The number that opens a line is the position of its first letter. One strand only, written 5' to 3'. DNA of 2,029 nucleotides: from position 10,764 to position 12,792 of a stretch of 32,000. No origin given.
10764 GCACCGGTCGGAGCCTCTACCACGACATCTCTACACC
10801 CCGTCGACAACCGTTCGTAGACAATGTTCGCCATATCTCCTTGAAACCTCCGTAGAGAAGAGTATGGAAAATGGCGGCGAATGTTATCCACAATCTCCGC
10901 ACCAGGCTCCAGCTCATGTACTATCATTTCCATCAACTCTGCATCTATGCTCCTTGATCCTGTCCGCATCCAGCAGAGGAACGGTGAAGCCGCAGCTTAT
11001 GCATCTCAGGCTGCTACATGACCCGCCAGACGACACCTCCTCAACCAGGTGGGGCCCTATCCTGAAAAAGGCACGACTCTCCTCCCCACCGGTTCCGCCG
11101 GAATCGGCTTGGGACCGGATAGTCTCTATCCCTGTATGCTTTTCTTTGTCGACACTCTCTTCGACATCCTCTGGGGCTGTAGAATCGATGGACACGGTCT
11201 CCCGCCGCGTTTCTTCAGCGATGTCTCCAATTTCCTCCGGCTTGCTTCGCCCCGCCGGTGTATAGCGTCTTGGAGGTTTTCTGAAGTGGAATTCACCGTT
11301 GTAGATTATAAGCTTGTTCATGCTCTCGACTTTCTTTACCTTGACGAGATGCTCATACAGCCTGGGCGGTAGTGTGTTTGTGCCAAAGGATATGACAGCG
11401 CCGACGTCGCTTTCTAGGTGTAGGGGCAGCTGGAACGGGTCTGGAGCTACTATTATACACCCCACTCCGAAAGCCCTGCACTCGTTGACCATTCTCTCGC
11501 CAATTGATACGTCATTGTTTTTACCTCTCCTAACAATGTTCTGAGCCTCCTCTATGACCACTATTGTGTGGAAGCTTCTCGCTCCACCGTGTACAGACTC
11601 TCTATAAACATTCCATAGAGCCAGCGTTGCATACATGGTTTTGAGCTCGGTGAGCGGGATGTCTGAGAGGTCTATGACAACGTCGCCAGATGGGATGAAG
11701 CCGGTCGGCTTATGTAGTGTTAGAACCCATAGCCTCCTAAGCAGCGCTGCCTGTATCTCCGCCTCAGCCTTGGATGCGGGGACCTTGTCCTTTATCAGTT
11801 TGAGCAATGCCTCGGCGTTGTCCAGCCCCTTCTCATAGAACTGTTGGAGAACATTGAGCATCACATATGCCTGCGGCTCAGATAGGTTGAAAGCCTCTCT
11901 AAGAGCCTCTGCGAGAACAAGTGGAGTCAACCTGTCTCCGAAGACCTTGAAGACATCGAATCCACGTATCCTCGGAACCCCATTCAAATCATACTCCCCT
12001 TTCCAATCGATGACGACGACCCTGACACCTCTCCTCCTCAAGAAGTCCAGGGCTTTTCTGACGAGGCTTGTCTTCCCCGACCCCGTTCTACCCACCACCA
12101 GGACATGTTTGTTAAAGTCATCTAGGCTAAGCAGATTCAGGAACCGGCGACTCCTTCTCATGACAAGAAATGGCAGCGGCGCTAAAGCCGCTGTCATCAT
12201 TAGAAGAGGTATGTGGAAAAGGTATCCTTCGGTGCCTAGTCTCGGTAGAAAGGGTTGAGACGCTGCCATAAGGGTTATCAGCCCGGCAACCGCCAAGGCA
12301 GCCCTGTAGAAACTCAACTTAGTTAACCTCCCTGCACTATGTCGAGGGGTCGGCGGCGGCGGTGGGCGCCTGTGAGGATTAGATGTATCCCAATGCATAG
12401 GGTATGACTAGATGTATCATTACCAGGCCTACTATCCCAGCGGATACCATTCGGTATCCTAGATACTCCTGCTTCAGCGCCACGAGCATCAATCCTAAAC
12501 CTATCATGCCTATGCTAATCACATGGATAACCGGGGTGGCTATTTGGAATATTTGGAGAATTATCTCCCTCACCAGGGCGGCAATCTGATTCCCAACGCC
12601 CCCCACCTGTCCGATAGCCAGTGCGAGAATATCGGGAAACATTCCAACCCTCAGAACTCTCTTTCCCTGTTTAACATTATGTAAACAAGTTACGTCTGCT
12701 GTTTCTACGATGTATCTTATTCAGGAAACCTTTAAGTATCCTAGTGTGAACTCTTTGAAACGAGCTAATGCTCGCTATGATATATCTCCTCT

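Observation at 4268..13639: Compact same-strand cluster: wHTH-CARF, pilin-like membrane protein, membrane ATPase, XPD helicase, extended PriL, membrane proteins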

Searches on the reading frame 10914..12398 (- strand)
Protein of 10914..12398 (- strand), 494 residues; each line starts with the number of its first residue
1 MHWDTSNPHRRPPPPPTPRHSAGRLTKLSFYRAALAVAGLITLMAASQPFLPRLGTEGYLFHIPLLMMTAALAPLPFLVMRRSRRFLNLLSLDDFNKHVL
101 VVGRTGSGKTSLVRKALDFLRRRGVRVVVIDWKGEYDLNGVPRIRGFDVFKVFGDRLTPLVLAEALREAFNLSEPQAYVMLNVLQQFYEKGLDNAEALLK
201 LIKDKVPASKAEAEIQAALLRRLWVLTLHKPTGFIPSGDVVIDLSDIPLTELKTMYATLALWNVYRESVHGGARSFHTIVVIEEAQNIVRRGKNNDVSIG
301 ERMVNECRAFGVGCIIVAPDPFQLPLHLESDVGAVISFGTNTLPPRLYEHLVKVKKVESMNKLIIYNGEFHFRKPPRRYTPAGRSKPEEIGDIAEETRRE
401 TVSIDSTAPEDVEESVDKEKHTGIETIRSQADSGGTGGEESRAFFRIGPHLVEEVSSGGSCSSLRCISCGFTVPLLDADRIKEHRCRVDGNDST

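Call 5: search_protein_families(library=pfam, proteins=[window:10914-12398:-], max_evalue=0.1)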
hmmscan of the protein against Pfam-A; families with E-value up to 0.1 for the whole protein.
window:10914-12398:- (494 aa): 19 families
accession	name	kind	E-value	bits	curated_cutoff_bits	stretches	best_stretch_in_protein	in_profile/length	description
PF01935.23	DUF87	-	1.1e-10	42.5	23.2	1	94-199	21-137/220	Helicase HerA, central domain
PF10412.15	TrwB_AAD_bind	-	2.8e-07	30.2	20.5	1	96-136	15-55/387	Type IV secretion-system coupling protein DNA-binding domain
PF13191.12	AAA_16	-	1.1e-06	29.7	32.6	1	97-204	25-104/167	AAA ATPase domain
PF13401.12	AAA_22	-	2.5e-06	28.3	27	1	98-134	7-43/130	AAA domain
PF05872.18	HerA_C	-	2.5e-05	23.5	22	1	90-142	15-65/502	Helicase HerA-like C-terminal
PF00437.27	T2SSE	-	0.00024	20.3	24.9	1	96-145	142-191/370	Type II/IV secretion system protein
PF03205.20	MobB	-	0.0007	19.9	26.6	1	100-130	3-33/133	Molybdopterin guanine dinucleotide synthesis protein B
PF12775.13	AAA_7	-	0.0023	17.9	25.8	1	95-130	32-67/181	P-loop containing dynein motor region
PF05673.19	DUF815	-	0.0033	17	23.8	1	96-133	53-90/249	Protein of unknown function (DUF815)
PF03266.21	NTPase_1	-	0.0053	17.1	23.9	1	98-127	1-30/168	NTPase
PF01580.24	FtsK_SpoIIIE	-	0.0082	16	24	1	97-115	40-58/221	FtsK/SpoIIIE family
PF12846.13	AAA_10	-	0.0082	15.7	27.5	1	96-136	21-61/362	AAA-like domain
PF07728.20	AAA_5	-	0.017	15.6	22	1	98-129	1-32/139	AAA domain (dynein-related subfamily)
PF20720.3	nSTAND3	-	0.021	15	27.2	1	96-131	17-52/155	Novel STAND NTPase 3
PF01637.24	ATPase_2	-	0.032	14.5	33.2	1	96-143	20-67/225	ATPase domain predominantly from Archaea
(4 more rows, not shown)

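Call 6: search_protein_families(library=ncbifam, proteins=[window:10914-12398:-], max_evalue=0.1)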
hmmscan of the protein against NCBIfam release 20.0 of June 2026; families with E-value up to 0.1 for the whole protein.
window:10914-12398:- (494 aa): 31 families (the best 25 are shown)
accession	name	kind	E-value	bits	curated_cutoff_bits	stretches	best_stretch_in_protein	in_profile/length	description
NF053655.1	CedD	equivalog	9.8e-25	87.2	600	1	92-321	217-460/527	DNA-translocating ATPase CedD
NF041017.1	DNA_import_CedB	equivalog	1.3e-10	40.6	700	1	95-316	274-511/590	DNA import protein CedB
NF040937.1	HerA_Thermprot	equivalog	3.4e-06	25.7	800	1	272-322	345-396/487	DNA double-strand break repair helicase HerA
NF042943.1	HerA_antiphage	equivalog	2.6e-05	23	800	1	95-137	155-198/566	anti-phage-associated helicase HerA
TIGR02759.1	TraD_Ftype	equivalog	2.8e-05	23.1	521.35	1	96-136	176-216/566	type IV conjugative transfer system coupling protein TraD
TIGR00176.1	mobB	equivalog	4.7e-05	23.5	76.2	1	101-133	4-36/155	molybdopterin-guanine dinucleotide biosynthesis protein B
NF041214.1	plasmid_TraB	equivalog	5.7e-05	21.8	800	1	97-138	249-292/639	plasmid transfer protein TraB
TIGR03743.1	SXT_TraD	subfamily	6.2e-05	21.6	366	1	90-139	169-218/636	conjugative transfer system coupling protein TraD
NF040819.1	helicase_HerA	equivalog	0.00035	19.2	970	1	277-327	403-454/561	DNA double-strand break repair helicase HerA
NF045975.1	VirB4_plasma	equivalog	0.00048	18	590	1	96-136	515-555/894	Mbov_0397 family ICE element conjugal transfer ATPase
NF045973.1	conju_CD1115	equivalog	0.0012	17.8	250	1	92-135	20-62/442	VirD4-like conjugal transfer protein, CD1115 family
NF011056.0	PRK14489.1-1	equivalog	0.0032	16.7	379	1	99-131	206-238/363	bifunctional molybdenum cofactor guanylyltransferase MobA/molybdopterin-guanine dinucleotide biosynthesis adaptor protein MobB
TIGR02533.1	type_II_gspE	equivalog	0.0097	14.6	630.25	1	99-144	246-291/486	type II secretion system ATPase GspE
TIGR02746.1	TraC-F-type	equivalog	0.014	13.3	567.05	0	95-132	429-466/800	type IV secretion system protein TraC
TIGR03754.1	conj_TOL_TraD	equivalog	0.017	13.6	647.55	1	90-138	174-222/643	type IV conjugative transfer system coupling protein TraD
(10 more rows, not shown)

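Call 17: find_encoding_contigs(protein=window:10914-12398:-, flank=10000, max_places=6)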
Protein window:10914-12398:- (494 aa): no gene with exactly this product is on record in the collection.

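Call 18: find_homologous_proteins(query=window:10914-12398:-, max_evalue=0.001)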
Query window:10914-12398:- (494 aa): 16 proteins with E <= 0.001 among 8000 candidates.
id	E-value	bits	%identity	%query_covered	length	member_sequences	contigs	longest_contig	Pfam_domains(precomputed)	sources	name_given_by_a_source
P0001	0.0e+0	1049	100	95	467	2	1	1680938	PF10412.16,PF01935.24,PF05872.19,PF13401.13,PF13191.13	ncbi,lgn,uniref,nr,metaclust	ncbi:conserved hypothetical protein [Candidatus Caldarchaeum subterraneum]|uniref:AAA+ ATPase domain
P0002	4.7e-139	482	52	88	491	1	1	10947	PF01935.24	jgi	-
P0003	3.1e-50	190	39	62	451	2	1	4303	PF10412.16,PF01935.24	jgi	-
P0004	5.6e-48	182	39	54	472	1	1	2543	PF10412.16,PF01935.24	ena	-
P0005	4.3e-47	179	38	54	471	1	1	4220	PF10412.16,PF01935.24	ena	-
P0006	5.4e-44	169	36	57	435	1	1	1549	PF10412.16,PF01935.24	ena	-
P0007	9.8e-39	152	35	59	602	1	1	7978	PF01935.24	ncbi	-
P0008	4.5e-38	149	34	61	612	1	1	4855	PF01935.24,PF01580.25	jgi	jgi:energy-coupling factor transporter ATP-binding protein EcfA2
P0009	3.5e-14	71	30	47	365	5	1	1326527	PF10412.16,PF19044.7,PF01935.24,PF05872.19,PF01580.25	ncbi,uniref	ncbi:ATP-binding protein [Thermogladius sp. KZ2Tp1]|uniref:ATP-binding protein n=1 Tax=Thermogladius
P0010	6.9e-13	66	33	47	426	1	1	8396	PF01935.24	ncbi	ncbi:MAG: DUF87 domain-containing protein [Candidatus Nezhaarchaeales archaeon]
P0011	1.2e-8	52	26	49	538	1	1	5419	PF01935.24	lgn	-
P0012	5.8e-7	47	24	47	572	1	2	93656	PF19044.7,PF01935.24,PF05872.19,PF12846.14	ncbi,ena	-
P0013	6.6e-6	43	24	47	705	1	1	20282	PF01935.24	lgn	-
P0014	1.9e-5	42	23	45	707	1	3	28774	PF01935.24,PF05872.19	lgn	-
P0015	2.8e-5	41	40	13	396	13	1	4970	PF10412.16,PF01935.24,PF13401.13,PF12846.14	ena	-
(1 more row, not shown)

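Call 19: find_encoding_contigs(protein=P0002, flank=10000, max_places=4)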
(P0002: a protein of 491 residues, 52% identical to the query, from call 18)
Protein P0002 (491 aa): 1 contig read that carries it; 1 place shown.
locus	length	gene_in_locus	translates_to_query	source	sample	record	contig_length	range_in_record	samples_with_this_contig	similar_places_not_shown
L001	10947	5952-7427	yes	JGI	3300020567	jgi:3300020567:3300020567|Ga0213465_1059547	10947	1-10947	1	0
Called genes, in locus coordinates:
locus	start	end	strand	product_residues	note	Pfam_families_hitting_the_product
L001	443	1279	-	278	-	-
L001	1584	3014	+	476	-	-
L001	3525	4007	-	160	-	-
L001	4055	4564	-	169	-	-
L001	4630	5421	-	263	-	-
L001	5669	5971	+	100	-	-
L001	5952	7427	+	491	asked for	PF01935:DUF87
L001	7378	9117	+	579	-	PF04851:ResIII (faint), PF06733:DEAD_2, PF13307:Helicase_C_2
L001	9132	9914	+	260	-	-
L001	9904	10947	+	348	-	?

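Call 20: find_encoding_contigs(protein=P0001, flank=10000, max_places=3)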
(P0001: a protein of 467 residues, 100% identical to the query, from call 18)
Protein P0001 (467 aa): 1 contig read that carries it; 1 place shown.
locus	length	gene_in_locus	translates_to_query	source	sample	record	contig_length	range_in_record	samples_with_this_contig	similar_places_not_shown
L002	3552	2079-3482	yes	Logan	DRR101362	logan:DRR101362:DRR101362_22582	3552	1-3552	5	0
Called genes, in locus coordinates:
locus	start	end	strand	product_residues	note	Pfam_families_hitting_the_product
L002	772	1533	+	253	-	-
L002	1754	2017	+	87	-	-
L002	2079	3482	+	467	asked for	PF05872:HerA_C (faint), PF13191:AAA_16 (weak), PF01935:DUF87, PF10412:TrwB_AAD_bind (weak), PF13401:AAA_22 (faint)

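Call 25: find_encoding_contigs(protein=P0007, flank=10000, max_places=3)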
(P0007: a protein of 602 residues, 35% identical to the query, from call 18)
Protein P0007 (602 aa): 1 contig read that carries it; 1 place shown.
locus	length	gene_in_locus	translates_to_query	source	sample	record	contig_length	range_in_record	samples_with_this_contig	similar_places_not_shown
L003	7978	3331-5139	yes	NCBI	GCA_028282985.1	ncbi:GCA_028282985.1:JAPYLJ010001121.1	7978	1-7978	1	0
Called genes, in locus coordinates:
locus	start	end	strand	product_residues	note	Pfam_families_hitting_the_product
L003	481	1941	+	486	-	PF04104:DNA_primase_lrg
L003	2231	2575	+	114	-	-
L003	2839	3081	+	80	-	-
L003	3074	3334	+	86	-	-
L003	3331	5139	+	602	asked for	PF01935:DUF87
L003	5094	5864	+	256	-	-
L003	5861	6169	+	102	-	-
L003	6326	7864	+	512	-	PF06733:DEAD_2 (weak), PF13307:Helicase_C_2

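Call 26: find_encoding_contigs(protein=P0008, flank=10000, max_places=3)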
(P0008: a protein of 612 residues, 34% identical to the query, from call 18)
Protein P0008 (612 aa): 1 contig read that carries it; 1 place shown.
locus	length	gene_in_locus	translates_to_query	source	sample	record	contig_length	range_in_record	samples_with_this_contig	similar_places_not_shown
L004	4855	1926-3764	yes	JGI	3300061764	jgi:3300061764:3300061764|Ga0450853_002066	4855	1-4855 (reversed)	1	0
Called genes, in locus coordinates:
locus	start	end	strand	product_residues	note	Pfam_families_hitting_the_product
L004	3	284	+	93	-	?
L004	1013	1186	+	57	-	-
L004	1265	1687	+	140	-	PF01402:RHH_1 (faint)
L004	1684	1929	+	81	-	-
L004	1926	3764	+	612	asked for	PF01580:FtsK_SpoIIIE (faint), PF01935:DUF87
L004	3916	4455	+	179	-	-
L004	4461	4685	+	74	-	-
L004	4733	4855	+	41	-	?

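Call 27: find_encoding_contigs(protein=P0003, flank=10000, max_places=3)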
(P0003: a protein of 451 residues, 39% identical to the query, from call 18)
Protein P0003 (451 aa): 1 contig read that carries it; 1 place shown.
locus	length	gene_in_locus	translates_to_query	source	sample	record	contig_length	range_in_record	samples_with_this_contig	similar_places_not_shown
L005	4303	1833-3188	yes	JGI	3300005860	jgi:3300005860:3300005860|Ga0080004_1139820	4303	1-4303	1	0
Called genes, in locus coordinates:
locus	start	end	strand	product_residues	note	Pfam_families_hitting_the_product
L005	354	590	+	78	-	-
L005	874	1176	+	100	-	-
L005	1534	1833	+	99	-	-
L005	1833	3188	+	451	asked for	PF01935:DUF87, PF10412:TrwB_AAD_bind (weak)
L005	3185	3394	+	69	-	-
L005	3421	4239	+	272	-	-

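Call 31: search_protein_families(library=padloc, proteins=[window:10914-12398:-], max_evalue=0.01)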
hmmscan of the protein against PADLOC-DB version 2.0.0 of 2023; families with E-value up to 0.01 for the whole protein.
window:10914-12398:- (494 aa): 16 families
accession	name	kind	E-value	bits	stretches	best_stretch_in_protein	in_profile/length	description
PDLC04140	mad8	-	2.4e-11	41.7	1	96-325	27-238/314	mads_8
PDLC04105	HerA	-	2.6e-11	40.8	2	95-139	165-210/576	-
PDLC01055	HerA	-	1.9e-09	34.9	1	90-265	151-299/532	Type III coevolved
PDLC04098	HerA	-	1.5e-06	25.1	0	240-323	487-582/686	-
PDLC04100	HerA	-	6e-06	23.2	1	95-137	162-205/580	-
PDLC02185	HerA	-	6.5e-06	23.1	1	95-137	163-206/585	-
PDLC04103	HerA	-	1.1e-05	22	1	95-137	171-213/579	-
PDLC02684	DndH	-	1.3e-05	20.9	1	259-316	1573-1633/1715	DndH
PDLC04106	HerA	-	1.9e-05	21.4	0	93-137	172-222/667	-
PDLC04102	HerA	-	0.00021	17.7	1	95-137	174-223/654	-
PDLC02685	DndH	-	0.00047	15.9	1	96-316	1334-1596/1678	DndH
PDLC04099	HerA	-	0.0029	14.9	1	95-137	168-211/214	-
PDLC04101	HerA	-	0.0045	13.8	1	95-137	167-210/400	-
PDLC01148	RecD_like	-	0.0047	13.2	1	96-130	328-362/719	RecD/Tra ATPase fused to N-terminal HHH domain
PDLC04135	mad3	-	0.0074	13.9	0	90-114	16-40/374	mads_3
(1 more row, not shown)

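Call 61: search_solved_structures(query=window:10914-12398:-, max_evalue=0.01)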
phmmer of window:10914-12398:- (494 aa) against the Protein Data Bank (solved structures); distinct sequences matched with E-value up to 0.01: 5.
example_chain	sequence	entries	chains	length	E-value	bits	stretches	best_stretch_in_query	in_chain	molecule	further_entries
4d2i_A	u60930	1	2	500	4.8e-05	25.6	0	90-144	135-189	HERA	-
8wiv_A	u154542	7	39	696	0.00011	24.4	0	241-342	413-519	Helicase HerA central domain-containing protein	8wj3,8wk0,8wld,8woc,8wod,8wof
2f1r_A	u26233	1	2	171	0.00054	22.1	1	100-216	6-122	molybdopterin-guanine dinucleotide biosynthesis protein B (mobB)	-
8ziq_M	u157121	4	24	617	0.0011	21.1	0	233-337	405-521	HerA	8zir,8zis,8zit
11kk_A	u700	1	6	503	0.0021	20.2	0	76-142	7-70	HerA like helicase YjgR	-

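Call 93: search_protein_families(library=padloc, proteins=[L001:1584-3014:+, L001:3525-4007:-, L001:443-1279:-, L001:9117-9914:+, L001:4630-5430:-], max_evalue=0.01)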
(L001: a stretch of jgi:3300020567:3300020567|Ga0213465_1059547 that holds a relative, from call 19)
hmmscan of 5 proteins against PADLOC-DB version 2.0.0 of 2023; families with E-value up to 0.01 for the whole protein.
L001:1584-3014:+ (476 aa): 4 families
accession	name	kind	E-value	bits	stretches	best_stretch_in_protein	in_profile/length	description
PDLC01984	CARF_m3--CARF_PIN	-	3.3e-78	261.8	1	1-410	1-375/433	-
PDLC01983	CARF_m3--CARF_PIN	-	7.6e-34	116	2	222-441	186-376/397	-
PDLC01182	CARF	-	6.2e-09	33.8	1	292-401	134-234/245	CARF+PIN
PDLC01979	CARF_m12--CARF_PIN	-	2.9e-06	24.2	1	293-463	331-513/533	-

L001:3525-4007:- (160 aa): 0 families

L001:443-1279:- (278 aa): 0 families

L001:9117-9914:+ (265 aa): 0 families

L001:4630-5430:- (266 aa): 6 families
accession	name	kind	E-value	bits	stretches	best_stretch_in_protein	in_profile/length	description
PDLC01880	CARF4--CARF_PDDEXK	-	1.2e-08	32.7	1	121-257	11-140/364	-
PDLC01987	CARF_m5--CARF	-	2.1e-06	26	1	61-229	31-189/195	-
PDLC01037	Csx1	-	2.7e-06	25.2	1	132-260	21-136/320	ARF+Nuclease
PDLC01802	CARF1--CARF_HEPN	-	3e-05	21.1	1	138-238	27-124/388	-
PDLC01879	CARF3--CARF_TM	-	0.00061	17.5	0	34-92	159-211/222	-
PDLC01887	CARF4--CARF_PDDEXK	-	0.0023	15.5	1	151-260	38-141/285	-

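Call 94: search_protein_families(library=pfam, proteins=[L001:1584-3014:+, L001:3525-4007:-, L001:443-1279:-, L001:9117-9914:+], max_evalue=0.01)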
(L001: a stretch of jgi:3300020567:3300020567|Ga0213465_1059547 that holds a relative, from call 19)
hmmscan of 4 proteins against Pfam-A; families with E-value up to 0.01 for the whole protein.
L001:1584-3014:+ (476 aa): 0 families

L001:3525-4007:- (160 aa): 0 families

L001:443-1279:- (278 aa): 0 families

L001:9117-9914:+ (265 aa): 1 family
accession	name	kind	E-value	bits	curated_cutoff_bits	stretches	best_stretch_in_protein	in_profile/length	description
PF24201.1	DUF7426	-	0.0096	16.6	27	0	18-66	59-108/137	Domain of unknown function (DUF7426)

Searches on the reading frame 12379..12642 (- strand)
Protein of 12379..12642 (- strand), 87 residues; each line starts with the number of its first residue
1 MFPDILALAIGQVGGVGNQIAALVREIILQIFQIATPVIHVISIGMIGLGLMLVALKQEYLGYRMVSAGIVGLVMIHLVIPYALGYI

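Call 5: search_protein_families(library=pfam, proteins=[window:12379-12642:-], max_evalue=0.1)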
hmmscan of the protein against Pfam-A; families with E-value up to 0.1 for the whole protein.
window:12379-12642:- (87 aa): 2 families
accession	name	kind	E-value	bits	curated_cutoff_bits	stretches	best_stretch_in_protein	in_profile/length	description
PF11282.13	DUF3082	-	0.016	15.9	25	1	19-52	45-78/80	Protein of unknown function (DUF3082)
PF05232.17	BTP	-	0.077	13.5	25.6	0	38-86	7-54/64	Chlorhexidine efflux transporter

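Call 6: search_protein_families(library=ncbifam, proteins=[window:12379-12642:-], max_evalue=0.1)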
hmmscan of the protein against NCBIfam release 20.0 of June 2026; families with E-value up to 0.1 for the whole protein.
window:12379-12642:- (87 aa): 0 families

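Call 31: search_protein_families(library=padloc, proteins=[window:12379-12642:-], max_evalue=0.01)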
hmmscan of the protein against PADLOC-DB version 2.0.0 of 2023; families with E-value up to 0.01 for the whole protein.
window:12379-12642:- (87 aa): 0 families

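Call 60: search_solved_structures(query=A2, max_evalue=10, show_alignments=3)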
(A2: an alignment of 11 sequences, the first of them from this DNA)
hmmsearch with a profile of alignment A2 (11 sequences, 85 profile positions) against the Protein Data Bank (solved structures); distinct sequences matched with E-value up to 10: 2.
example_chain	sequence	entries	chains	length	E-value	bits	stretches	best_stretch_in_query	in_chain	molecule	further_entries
7wff_D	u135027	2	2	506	0.17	15.4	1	35-64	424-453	NAD(P)H-quinone oxidoreductase chain 4, chloroplastic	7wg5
7eu3_D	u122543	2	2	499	0.94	13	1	35-64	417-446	NAD(P)H-quinone oxidoreductase chain 4, chloroplastic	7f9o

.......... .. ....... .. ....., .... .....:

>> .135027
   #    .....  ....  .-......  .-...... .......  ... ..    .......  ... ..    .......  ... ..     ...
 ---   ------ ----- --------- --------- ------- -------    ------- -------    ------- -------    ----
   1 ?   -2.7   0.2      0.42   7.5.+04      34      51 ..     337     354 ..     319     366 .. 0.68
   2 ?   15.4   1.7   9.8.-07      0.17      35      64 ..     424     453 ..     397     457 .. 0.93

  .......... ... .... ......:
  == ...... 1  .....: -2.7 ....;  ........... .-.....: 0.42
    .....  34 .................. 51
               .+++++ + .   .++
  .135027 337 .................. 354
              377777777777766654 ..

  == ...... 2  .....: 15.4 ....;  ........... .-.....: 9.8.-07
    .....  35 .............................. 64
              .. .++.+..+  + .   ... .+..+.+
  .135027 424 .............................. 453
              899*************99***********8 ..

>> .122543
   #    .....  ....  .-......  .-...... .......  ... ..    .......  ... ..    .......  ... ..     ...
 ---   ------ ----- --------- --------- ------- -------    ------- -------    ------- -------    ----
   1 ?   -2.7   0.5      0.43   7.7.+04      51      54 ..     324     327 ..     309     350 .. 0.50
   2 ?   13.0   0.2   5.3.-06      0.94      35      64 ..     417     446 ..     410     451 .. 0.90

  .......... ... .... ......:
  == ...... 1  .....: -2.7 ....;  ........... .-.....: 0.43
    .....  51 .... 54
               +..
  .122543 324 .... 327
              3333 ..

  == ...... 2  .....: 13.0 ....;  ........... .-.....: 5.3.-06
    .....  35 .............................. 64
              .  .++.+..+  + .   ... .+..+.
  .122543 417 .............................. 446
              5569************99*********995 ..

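Call 77: find_homologous_proteins(query=window:12379-12642:-, max_evalue=0.01)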
Query window:12379-12642:- (87 aa): 1 proteins with E <= 0.01 among 4 candidates.
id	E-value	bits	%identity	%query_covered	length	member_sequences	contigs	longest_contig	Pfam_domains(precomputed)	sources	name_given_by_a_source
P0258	2.7e-43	164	100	100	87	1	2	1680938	-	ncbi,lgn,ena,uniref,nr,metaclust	ncbi:hypothetical protein CSUB_C0940 [Candidatus Caldarchaeum subterraneum]|uniref:Uncharacterized p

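Call 84: predict_structure(protein=window:12379-12642:-)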
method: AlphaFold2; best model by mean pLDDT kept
length: 87 residues; sequences in the alignment: 1
mean_pLDDT: 83.2   pTM: 0.48
mean pLDDT of the five models: 83.2, 82.9, 81.8, 80.2, 76.3
residues with pLDDT >= 90: 27; 70-90: 50; 50-70: 10; < 50: 0
segments of 3 or more residues with pLDDT < 50: none
pLDDT, mean of each block of 10 residues (from residue 1): 88 91 96 89 87 82 71 74 66
secondary structure, 60 per line:
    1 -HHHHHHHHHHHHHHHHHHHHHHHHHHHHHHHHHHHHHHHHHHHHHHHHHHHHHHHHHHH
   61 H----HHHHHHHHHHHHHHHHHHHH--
elements in order: H2-61 H66-85

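Call 88: fold_search(model_id=the predicted structure, library=pdb)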
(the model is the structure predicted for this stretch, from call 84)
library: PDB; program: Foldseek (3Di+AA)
matches with E <= 10: 0; with E <= 0.001: 0
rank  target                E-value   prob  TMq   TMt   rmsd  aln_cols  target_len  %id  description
